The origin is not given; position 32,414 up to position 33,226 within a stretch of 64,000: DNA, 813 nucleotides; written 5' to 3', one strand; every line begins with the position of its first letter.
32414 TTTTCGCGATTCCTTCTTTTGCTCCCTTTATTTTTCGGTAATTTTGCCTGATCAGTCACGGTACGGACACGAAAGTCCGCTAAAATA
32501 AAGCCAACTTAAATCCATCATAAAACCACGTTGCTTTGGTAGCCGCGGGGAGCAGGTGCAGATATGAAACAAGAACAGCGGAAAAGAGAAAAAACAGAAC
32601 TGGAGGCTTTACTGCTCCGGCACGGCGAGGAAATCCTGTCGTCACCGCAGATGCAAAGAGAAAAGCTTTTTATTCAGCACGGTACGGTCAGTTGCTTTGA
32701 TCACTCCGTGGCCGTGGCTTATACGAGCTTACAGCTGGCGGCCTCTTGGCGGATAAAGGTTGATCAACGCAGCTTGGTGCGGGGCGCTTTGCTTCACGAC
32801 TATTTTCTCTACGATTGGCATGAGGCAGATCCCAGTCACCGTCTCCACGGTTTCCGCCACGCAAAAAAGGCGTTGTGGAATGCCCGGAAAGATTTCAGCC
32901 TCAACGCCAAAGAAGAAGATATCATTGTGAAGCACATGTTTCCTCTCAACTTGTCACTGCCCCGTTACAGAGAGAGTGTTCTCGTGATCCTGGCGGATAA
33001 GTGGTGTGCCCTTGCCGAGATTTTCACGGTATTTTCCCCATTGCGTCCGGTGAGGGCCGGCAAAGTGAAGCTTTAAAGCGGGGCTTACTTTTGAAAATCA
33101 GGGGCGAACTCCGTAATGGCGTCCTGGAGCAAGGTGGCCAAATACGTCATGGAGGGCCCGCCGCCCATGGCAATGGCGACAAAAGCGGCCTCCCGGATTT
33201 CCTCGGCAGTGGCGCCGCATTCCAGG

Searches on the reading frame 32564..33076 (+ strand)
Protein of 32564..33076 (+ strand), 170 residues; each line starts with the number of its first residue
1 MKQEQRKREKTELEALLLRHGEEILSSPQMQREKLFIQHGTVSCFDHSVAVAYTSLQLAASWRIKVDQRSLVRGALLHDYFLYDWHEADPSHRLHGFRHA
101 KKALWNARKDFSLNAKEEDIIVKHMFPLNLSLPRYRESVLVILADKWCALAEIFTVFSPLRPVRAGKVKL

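Call 44: search_protein_families(library=pfam, proteins=[window:32564-33076:+], max_evalue=0.001)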
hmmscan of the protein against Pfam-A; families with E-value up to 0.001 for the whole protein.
window:32564-33076:+ (170 aa): 1 family
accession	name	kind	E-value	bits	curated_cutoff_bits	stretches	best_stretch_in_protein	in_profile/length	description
PF01966.28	HD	-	0.00011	22.9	22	1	45-146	2-112/116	HD domain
